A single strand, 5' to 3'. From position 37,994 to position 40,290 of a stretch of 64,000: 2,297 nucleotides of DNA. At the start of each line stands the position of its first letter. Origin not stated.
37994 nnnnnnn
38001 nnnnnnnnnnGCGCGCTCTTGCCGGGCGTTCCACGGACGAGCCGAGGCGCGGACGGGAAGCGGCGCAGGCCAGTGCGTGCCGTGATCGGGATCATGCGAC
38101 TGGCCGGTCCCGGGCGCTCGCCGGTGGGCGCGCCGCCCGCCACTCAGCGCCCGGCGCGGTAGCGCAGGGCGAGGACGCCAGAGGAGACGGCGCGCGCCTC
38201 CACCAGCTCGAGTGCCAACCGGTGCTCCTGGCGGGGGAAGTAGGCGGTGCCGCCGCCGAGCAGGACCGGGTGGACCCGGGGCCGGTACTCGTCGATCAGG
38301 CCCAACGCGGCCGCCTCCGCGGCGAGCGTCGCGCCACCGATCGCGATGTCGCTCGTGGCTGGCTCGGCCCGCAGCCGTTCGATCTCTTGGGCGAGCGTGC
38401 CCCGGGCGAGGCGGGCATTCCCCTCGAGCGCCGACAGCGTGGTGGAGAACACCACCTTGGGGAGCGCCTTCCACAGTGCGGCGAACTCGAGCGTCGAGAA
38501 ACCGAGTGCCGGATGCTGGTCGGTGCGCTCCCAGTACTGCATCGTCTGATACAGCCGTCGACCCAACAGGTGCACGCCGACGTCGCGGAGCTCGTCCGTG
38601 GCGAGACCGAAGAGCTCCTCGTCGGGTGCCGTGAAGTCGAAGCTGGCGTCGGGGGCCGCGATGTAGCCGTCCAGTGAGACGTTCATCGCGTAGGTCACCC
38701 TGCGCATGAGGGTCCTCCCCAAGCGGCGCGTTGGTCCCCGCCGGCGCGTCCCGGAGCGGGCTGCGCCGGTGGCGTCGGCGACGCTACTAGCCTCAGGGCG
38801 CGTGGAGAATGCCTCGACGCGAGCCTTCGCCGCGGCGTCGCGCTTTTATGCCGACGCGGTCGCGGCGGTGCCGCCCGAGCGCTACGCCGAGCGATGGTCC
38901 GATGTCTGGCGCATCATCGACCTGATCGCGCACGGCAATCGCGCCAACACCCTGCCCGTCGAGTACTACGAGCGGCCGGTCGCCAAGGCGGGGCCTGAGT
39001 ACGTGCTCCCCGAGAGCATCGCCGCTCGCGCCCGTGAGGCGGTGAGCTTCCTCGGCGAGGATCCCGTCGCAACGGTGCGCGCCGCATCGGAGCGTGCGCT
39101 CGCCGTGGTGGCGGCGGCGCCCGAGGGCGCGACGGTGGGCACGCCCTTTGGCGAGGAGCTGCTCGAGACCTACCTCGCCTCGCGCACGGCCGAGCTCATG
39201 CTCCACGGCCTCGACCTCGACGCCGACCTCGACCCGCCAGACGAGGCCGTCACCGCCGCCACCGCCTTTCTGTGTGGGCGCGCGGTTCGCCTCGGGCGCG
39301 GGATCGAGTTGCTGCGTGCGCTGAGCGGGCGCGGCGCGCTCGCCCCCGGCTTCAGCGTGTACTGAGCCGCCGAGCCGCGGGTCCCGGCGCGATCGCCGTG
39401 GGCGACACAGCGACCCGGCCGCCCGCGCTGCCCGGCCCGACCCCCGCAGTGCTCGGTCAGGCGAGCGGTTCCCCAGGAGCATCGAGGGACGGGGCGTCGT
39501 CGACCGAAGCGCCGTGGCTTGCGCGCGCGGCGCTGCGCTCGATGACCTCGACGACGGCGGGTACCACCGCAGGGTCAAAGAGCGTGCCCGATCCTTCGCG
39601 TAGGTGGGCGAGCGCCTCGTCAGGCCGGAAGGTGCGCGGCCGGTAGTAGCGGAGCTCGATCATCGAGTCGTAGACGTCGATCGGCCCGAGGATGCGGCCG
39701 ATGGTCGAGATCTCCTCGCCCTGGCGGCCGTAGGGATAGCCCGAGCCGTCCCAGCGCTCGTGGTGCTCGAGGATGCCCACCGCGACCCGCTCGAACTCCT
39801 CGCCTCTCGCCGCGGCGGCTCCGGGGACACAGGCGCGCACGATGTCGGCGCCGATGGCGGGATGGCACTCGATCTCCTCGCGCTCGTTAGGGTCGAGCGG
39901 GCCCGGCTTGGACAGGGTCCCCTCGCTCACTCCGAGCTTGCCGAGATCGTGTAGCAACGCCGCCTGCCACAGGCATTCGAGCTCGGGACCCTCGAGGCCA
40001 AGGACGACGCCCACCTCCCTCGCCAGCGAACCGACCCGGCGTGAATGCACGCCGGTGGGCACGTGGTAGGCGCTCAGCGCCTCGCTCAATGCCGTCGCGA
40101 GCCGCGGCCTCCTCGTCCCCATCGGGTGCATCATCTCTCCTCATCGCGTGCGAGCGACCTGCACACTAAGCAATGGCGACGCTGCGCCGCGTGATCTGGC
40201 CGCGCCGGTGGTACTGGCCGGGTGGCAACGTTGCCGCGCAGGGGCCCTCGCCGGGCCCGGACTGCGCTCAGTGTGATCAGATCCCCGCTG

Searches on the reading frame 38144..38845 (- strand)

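Call 74: search_protein_families(library=pfam, proteins=[window:38144-38845:-], max_evalue=0.01)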
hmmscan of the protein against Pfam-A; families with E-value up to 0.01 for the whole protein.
window:38144-38845:- (233 aa): 1 family
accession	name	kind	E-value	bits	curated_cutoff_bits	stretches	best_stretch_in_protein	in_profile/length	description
PF01872.23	RibD_C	-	6.5e-16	59.2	24.1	1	49-225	2-196/197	RibD C-terminal domain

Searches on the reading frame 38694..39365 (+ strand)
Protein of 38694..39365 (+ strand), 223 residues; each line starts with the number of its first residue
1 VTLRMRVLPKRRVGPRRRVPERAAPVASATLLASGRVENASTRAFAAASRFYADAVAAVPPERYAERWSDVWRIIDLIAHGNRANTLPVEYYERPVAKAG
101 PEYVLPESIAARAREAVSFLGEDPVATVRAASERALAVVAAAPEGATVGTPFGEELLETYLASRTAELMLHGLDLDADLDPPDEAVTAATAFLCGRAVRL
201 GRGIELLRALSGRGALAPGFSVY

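Call 74: search_protein_families(library=pfam, proteins=[window:38694-39365:+], max_evalue=0.01)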
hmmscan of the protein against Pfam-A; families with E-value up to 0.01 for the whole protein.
window:38694-39365:+ (223 aa): 1 family
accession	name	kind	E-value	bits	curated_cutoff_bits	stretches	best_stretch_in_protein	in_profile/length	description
PF11716.13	MDMPI_N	-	5.7e-05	24.3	24.2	1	46-175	2-139/140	Mycothiol maleylpyruvate isomerase N-terminal domain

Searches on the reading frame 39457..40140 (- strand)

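Call 74: search_protein_families(library=pfam, proteins=[window:39457-40140:-], max_evalue=0.01)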
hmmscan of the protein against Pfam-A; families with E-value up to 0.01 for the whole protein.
window:39457-40140:- (227 aa): 3 families
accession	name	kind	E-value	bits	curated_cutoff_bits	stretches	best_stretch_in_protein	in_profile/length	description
PF13487.12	HD_5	-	2.7e-25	89.5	27.2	1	18-192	3-170/170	HD domain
PF01966.28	HD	-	4.2e-15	56.5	22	1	31-160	3-116/116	HD domain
PF08668.18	HDOD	-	0.0084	16.1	22.9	0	32-72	98-136/196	HDOD domain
